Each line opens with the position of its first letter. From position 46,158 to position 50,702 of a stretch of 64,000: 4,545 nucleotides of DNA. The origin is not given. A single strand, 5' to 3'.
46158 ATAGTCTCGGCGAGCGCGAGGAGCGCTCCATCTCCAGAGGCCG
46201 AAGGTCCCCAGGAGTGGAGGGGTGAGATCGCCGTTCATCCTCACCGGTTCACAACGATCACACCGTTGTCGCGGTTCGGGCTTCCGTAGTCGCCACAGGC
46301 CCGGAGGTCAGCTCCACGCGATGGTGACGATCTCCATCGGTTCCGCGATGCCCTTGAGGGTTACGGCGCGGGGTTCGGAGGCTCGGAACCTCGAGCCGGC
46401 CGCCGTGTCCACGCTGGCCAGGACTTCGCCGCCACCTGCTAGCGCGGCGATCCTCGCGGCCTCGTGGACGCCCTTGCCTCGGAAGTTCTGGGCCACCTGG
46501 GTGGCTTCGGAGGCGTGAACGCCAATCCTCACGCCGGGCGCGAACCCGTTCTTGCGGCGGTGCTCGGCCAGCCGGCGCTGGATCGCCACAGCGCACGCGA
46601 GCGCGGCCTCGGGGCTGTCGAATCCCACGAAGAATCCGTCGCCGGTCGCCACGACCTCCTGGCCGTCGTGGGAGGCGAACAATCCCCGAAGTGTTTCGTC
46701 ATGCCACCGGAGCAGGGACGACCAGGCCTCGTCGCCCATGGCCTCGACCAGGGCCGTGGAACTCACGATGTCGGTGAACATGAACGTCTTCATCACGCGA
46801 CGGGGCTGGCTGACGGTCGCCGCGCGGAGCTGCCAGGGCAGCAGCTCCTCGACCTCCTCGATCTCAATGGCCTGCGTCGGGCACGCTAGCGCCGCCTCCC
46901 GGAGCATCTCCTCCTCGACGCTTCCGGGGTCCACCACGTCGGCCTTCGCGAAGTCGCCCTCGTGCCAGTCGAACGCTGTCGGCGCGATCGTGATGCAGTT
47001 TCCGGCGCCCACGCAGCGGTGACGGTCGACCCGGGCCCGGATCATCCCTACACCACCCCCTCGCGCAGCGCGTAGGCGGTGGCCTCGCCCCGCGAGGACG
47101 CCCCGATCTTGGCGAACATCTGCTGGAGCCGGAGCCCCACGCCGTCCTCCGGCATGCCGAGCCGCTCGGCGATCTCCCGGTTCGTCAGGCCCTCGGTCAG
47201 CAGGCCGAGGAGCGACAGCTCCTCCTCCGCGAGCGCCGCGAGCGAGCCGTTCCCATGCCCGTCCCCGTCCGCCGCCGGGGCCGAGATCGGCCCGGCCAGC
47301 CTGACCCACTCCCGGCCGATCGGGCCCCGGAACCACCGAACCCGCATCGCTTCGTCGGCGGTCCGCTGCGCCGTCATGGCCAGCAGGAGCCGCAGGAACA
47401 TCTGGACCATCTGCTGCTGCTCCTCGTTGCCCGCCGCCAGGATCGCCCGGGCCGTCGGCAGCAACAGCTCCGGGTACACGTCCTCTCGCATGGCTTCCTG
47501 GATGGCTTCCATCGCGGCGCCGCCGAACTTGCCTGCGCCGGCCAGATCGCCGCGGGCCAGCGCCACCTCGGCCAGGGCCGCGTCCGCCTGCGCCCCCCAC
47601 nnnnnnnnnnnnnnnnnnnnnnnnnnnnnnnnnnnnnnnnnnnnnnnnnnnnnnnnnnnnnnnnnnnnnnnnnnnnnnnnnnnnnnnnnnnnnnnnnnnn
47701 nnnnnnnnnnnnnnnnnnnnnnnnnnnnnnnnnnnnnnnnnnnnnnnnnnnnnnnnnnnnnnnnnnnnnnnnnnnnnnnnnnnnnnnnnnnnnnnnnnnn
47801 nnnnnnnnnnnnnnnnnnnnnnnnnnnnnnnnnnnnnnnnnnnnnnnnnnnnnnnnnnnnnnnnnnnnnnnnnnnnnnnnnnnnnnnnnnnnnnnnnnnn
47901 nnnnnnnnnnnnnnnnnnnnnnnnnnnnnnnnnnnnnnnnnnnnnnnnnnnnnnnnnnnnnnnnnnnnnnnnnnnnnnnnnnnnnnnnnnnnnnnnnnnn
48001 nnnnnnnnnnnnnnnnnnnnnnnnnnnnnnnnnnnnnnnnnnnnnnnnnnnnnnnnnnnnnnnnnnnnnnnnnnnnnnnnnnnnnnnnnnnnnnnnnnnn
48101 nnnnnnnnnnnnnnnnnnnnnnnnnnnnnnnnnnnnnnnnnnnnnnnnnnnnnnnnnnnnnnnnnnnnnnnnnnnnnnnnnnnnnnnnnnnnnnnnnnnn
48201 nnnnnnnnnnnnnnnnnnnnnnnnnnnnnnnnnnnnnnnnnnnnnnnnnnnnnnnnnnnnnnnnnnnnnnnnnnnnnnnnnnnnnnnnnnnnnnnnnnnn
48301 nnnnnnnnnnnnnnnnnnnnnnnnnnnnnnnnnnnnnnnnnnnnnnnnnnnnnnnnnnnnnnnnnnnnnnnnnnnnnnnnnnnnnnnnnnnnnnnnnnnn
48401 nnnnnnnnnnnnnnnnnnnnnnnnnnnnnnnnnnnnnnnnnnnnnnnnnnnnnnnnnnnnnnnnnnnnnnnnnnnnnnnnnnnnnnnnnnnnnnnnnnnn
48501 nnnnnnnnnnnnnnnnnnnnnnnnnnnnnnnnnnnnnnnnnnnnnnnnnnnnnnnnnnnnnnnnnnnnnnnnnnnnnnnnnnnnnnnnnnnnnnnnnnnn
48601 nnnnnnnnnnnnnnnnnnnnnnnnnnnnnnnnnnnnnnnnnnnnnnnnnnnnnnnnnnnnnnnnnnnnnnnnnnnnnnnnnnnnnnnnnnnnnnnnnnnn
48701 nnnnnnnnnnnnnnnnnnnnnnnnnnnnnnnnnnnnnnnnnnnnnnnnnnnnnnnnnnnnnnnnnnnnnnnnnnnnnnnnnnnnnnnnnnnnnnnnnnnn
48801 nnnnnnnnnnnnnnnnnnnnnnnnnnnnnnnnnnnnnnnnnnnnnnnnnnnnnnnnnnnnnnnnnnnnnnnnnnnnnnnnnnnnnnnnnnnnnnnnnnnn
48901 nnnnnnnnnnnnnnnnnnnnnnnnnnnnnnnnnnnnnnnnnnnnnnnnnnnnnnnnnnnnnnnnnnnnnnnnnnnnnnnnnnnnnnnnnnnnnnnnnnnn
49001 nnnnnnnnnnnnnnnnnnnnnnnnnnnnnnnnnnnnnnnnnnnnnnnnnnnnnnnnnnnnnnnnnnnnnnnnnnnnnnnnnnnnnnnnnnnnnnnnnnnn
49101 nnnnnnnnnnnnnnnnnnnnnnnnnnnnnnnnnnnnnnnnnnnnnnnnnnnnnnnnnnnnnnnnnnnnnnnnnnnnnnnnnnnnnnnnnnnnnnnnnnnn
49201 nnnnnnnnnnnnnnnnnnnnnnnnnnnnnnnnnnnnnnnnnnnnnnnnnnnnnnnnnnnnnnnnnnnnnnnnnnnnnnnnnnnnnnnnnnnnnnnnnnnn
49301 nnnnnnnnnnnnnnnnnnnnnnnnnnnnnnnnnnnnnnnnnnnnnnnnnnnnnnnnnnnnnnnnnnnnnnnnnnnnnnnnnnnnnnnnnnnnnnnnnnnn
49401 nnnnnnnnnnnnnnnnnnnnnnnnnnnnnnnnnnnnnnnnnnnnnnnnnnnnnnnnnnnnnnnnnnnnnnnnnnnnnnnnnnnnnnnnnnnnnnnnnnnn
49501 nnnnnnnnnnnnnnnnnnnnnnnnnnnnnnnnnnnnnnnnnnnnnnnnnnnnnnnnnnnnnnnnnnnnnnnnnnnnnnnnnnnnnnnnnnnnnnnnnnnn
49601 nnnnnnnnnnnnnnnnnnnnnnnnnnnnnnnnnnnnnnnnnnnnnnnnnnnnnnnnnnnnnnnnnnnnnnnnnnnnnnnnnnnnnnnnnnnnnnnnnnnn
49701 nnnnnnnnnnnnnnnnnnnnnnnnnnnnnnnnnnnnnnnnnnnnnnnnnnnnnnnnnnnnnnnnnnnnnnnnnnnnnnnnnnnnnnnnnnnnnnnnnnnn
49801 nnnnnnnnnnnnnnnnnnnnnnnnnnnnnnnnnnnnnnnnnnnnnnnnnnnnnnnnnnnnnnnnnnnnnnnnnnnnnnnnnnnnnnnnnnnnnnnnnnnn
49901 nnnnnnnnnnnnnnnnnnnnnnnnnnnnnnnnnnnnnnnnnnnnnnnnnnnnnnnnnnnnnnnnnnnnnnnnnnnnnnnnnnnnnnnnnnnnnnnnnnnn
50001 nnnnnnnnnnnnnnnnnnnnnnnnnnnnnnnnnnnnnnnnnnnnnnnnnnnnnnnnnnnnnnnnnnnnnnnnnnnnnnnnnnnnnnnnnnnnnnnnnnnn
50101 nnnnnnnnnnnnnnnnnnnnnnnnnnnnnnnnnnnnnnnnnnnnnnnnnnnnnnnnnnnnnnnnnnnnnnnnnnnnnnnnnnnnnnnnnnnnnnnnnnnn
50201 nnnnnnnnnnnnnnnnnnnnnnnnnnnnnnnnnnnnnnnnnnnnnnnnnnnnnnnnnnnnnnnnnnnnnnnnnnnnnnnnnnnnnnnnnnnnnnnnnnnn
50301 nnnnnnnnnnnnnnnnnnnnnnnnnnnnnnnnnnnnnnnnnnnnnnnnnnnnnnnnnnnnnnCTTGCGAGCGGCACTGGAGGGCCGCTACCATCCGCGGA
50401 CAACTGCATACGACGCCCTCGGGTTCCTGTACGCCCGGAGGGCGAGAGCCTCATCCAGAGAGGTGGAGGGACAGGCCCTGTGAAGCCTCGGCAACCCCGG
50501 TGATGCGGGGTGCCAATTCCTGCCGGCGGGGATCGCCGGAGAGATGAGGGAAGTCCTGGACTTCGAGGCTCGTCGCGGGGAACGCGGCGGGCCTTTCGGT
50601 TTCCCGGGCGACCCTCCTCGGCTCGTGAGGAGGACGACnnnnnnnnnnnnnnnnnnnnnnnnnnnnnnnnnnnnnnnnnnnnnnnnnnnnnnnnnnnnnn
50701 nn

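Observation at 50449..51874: SAM-I riboswitch controlling a ThrC-like PLP enzyme rather than a classical Met/SAM gene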

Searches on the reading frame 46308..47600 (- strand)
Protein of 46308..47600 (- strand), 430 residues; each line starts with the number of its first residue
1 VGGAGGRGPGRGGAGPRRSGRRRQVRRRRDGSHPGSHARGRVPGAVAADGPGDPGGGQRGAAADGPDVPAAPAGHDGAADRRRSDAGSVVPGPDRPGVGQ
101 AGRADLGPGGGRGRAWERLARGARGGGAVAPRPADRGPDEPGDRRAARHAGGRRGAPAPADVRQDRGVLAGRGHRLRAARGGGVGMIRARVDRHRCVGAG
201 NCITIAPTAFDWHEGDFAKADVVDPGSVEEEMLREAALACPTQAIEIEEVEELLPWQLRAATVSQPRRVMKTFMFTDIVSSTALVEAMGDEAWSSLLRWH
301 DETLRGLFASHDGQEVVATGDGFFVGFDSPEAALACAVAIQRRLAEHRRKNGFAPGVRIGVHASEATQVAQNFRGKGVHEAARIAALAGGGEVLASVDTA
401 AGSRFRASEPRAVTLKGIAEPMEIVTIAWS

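Call 14: search_protein_families(library=pfam, proteins=[window:46308-47600:-], max_evalue=0.001)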
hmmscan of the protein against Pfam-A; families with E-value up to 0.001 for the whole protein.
window:46308-47600:- (430 aa): 3 families
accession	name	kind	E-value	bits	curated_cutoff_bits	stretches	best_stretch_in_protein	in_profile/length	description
PF13370.11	Fer4_13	-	7e-09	36.7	24.5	1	191-246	1-57/58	4Fe-4S single cluster domain of Ferredoxin I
PF13459.11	Fer4_15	-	5.7e-08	33.8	22.4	1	190-247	2-66/66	4Fe-4S single cluster domain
PF00211.25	Guanylate_cyc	-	4.9e-06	26.7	21.9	1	272-365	10-110/183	Adenylate and Guanylate cyclase catalytic domain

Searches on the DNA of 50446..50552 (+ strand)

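Call 35: build_rna_model(alignment_id=A1)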
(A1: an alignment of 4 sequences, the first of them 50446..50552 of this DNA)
Model R1 built from alignment A1 (4 sequences, 125 columns); structure: RNAalifold consensus.
model positions 110; base pairs 32; branch points 2; effective number of sequences 0.76; information 0.59 bits per position. Calibrated on 0.2 Mb of random sequence (short: E-values are rough).
structure used (alignment columns):
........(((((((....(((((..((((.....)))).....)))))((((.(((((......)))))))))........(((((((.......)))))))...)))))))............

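Call 36: search_with_rna_model(model_id=R1, sources=[window, L001, L002, L003, L004, L005, L006, L007, L008, L009, L010, L011, L012, L013, L014, L015, L016, L017, L018, L019, L020, L021, L022, L023, L024, L025, L026, L027, L028, L029, L030, L031, L032, L033, L034, L035, L036, L037, L038, L039, L040, L041, L042, L043, L044, L045, L046, L047, L048, L049, L050, L051, L052, L053, L054, L055, L056, L057, L058, L059, L060, L061, L062, L063, L064, L065, L066, L067, L068, L069, L070, L071, L072, L073, L074, L075, L076, L077, L078, L079, L080, L081, L082, L083, L084], max_evalue=0.01, make_alignment=true)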
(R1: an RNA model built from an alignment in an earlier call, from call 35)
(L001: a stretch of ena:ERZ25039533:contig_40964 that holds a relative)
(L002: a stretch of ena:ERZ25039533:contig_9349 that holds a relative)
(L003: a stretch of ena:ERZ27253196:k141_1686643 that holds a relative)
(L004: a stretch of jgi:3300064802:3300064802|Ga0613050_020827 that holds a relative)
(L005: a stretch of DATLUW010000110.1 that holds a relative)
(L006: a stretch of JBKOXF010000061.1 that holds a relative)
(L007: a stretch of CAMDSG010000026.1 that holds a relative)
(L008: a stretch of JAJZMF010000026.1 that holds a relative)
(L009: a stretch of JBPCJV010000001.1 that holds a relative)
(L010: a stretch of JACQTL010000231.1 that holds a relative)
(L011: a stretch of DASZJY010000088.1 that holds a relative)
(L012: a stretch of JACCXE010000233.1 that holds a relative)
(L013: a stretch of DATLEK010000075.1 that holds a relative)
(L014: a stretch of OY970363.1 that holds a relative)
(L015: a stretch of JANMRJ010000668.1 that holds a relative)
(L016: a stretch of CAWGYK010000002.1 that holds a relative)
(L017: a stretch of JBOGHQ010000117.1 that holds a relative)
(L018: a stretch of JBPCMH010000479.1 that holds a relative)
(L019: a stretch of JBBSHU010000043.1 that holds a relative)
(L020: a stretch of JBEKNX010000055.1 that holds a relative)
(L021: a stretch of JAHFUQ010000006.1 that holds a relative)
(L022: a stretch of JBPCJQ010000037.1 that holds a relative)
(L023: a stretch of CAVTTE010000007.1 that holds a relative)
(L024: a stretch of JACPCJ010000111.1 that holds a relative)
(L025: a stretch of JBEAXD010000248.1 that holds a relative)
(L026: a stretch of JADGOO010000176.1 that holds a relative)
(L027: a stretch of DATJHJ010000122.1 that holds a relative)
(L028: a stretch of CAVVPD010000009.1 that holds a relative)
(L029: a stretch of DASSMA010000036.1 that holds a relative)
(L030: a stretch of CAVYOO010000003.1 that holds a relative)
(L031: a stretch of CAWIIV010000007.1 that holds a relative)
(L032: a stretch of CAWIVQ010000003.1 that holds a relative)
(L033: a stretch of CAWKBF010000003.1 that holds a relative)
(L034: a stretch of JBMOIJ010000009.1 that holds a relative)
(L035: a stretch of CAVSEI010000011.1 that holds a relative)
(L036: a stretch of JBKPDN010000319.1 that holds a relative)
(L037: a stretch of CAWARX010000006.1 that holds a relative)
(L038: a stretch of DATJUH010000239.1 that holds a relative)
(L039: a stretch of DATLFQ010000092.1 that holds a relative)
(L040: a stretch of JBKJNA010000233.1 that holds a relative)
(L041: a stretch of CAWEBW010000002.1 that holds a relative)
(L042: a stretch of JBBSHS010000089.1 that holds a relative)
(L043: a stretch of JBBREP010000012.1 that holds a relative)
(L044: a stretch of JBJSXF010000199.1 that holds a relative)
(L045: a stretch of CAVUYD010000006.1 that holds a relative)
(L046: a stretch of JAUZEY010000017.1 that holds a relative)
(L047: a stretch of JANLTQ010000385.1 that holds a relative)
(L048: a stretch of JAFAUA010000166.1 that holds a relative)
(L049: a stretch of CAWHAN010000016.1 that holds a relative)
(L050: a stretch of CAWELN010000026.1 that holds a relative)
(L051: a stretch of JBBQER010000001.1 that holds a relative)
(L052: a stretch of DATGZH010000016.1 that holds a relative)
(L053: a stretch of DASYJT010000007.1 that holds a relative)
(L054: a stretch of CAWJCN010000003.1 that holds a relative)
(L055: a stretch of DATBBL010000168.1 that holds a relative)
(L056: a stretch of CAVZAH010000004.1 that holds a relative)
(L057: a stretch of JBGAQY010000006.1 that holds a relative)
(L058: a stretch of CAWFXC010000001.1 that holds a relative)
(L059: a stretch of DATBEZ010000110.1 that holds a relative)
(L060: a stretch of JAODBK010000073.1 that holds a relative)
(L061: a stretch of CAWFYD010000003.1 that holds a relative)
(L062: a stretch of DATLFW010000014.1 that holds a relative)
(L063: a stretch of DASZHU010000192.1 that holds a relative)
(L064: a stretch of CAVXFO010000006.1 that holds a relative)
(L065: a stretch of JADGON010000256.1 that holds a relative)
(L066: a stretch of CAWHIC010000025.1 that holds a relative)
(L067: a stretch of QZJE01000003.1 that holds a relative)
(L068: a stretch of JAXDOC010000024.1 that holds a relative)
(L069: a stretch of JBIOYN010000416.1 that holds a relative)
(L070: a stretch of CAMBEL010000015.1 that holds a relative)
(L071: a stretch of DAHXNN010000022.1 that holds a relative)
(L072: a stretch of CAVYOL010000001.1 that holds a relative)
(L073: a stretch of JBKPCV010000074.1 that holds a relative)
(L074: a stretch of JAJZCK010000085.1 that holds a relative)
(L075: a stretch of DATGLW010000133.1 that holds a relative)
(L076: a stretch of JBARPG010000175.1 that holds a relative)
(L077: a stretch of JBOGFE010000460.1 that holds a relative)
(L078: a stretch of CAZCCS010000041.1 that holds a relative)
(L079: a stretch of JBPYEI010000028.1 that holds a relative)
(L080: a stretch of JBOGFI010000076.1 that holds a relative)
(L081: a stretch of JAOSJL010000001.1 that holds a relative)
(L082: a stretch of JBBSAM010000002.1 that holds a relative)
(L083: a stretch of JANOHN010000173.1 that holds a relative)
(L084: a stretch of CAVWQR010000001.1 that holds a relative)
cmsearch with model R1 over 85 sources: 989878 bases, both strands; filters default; matches with E-value up to 0.01: 81.
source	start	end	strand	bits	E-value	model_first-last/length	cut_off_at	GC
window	50446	50552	+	130.2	1.5e-31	1-110/110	no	0.66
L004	7805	7911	+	130.2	1.5e-31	1-110/110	no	0.66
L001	7795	7905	+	129.8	1.8e-31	1-110/110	no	0.67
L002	7807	7914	+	122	2.3e-29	1-110/110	no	0.66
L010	5817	5923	+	118.3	2.3e-28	1-110/110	no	0.69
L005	875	987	+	117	5.1e-28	1-110/110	no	0.7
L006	5829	5934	+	105.2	7.5e-25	1-110/110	no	0.66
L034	5863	5980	+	59.1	1.8e-12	1-110/110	no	0.69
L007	6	98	+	58.6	2.5e-12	1-110/110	no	0.65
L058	5795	5909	+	57.8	3.9e-12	1-110/110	no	0.68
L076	5777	5889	+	57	6.4e-12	1-110/110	no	0.63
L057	5889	5984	+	55.4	1.7e-11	1-110/110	no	0.58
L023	5803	5915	+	54.8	2.6e-11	1-110/110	no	0.63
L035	5793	5910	+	54.7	2.7e-11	1-110/110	no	0.65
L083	1743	1873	+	53.2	7e-11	1-110/110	no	0.66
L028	5806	5910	+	53.1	7.3e-11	1-110/110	no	0.67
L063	830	944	+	52.4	1.2e-10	1-110/110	no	0.65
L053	3065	3167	+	52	1.4e-10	1-110/110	no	0.67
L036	5803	5918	+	52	1.5e-10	1-110/110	no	0.63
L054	5802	5916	+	51.5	1.9e-10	1-110/110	no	0.67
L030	5783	5881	+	51.1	2.5e-10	1-110/110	no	0.7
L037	5797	5911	+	50.9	2.9e-10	1-110/110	no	0.64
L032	5817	5933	+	50.7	3.3e-10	1-110/110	no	0.68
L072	5787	5884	+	50.6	3.5e-10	1-110/110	no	0.68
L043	5823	5929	+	50.5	3.7e-10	1-110/110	no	0.66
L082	5788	5887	+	50.5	3.7e-10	1-110/110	no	0.68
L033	5793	5890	+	50.5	3.7e-10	1-110/110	no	0.68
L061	5788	5887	+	50.5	3.8e-10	1-110/110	no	0.69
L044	5827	5931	+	49.5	6.8e-10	1-110/110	no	0.71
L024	5886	5984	+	49.5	6.9e-10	1-110/110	no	0.73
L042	5884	5988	+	49.1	8.7e-10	1-110/110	no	0.69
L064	5807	5924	+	49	9.2e-10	1-110/110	no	0.7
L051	5778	5900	+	48.8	1.1e-09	1-110/110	no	0.63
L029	5870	5967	+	48.7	1.1e-09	1-110/110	no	0.71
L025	3839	3955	+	48.1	1.6e-09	1-110/110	no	0.71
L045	5722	5851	+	47.5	2.4e-09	1-110/110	no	0.67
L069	4793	4899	+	47.2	2.8e-09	1-110/110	no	0.68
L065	1396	1493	+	46.4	4.7e-09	1-110/110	no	0.7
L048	3019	3113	+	46.2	5.2e-09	1-110/110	no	0.65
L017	1036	1133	+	45.6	7.7e-09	1-110/110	no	0.69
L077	5182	5286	+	45.4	8.8e-09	1-110/110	no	0.68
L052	5876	5988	+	45.2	9.9e-09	1-110/110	no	0.73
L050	5798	5911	+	45.1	1e-08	1-110/110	no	0.66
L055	5797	5911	+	45.1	1.1e-08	1-110/110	no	0.66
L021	5887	5989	+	44.8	1.3e-08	1-110/110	no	0.68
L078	5884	5981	+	44.3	1.7e-08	1-110/110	no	0.67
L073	5787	5904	+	43.6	2.6e-08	1-110/110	no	0.65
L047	3730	3841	+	43.5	2.7e-08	1-110/110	no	0.66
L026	5820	5934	+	43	3.7e-08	1-110/110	no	0.7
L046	1737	1842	+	42.6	4.9e-08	1-110/110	no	0.73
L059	2388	2517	+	42.1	6.5e-08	1-110/110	no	0.68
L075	5874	5983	+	42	7e-08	1-110/110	no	0.72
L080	1679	1784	+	40.2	2.1e-07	1-110/110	no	0.73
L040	5871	5970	+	39.9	2.6e-07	1-110/110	no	0.69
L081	5791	5912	+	39.9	2.6e-07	1-110/110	no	0.7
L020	5858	5975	+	39.8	2.8e-07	1-110/110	no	0.67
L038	5572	5684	+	39.3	3.6e-07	1-110/110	no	0.69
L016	5905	5996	+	39.1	4.3e-07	1-110/110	no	0.66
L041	5862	5979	+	38.3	6.8e-07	1-110/110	no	0.68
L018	779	871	+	37.9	8.9e-07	1-110/110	no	0.63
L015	642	751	+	37.3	1.3e-06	1-110/110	no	0.66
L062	393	499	+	37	1.6e-06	1-110/110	no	0.69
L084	5898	5988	+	36.4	2.2e-06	1-110/110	no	0.65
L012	1585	1693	+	36.3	2.4e-06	1-110/110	no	0.58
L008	5878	5985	+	35.7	3.4e-06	1-110/110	no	0.74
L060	5899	5990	+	35.5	3.9e-06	1-110/110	no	0.7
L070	5784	5886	+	35.4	4.2e-06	1-110/110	no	0.68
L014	5890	5989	+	30.1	0.00011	1-110/110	no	0.57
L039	5859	5968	+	30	0.00012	1-110/110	no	0.69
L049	5876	5986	+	29.8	0.00014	1-110/110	no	0.66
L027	5880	5987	+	29.7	0.00014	1-110/110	no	0.7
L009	5877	5988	+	29.5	0.00016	1-110/110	no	0.68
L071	5860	5988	+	27.9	0.00042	1-110/110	no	0.67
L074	5860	5988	+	27.9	0.00042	1-110/110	no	0.67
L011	2251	2358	+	26.9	0.0008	1-110/110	no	0.68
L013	5857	5960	+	26.7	0.00093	1-110/110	no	0.69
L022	5872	5985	+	26.4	0.0011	1-110/110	no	0.64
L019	5881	5990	+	25.5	0.0019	1-110/110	no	0.69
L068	5873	5984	+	25.1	0.0025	1-110/110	no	0.7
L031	5859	5970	+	23.9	0.0051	1-110/110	no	0.71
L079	5879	5990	+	23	0.0087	1-110/110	no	0.72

Alignment A2: 81 matches aligned to the model, 210 columns, each read 5' to 3' on its own strand. Consensus structure (alignment columns), stored with it:
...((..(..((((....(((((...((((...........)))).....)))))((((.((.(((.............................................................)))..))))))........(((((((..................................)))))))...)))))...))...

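Call 51: search_with_rna_model(model_id=R1, sources=[L085, L086, L087, L088], max_evalue=0.01)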
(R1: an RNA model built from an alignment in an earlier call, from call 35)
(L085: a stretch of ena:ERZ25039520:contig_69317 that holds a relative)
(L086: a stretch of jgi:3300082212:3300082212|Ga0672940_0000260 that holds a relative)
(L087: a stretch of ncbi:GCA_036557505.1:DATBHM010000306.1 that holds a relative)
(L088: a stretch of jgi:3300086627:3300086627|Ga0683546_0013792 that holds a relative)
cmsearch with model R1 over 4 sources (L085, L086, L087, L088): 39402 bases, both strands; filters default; matches with E-value up to 0.01: 6.
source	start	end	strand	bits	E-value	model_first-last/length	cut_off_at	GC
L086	5812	5921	+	131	3.6e-33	1-110/110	no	0.68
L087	5800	5908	+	116.6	2.6e-29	1-110/110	no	0.71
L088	92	200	+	114.9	7.6e-29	1-110/110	no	0.66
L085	5800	5905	+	111.8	4.9e-28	1-110/110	no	0.67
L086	7188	7306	-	20.8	0.0014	1-110/110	no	0.71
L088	979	1073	-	20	0.0023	1-110/110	no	0.73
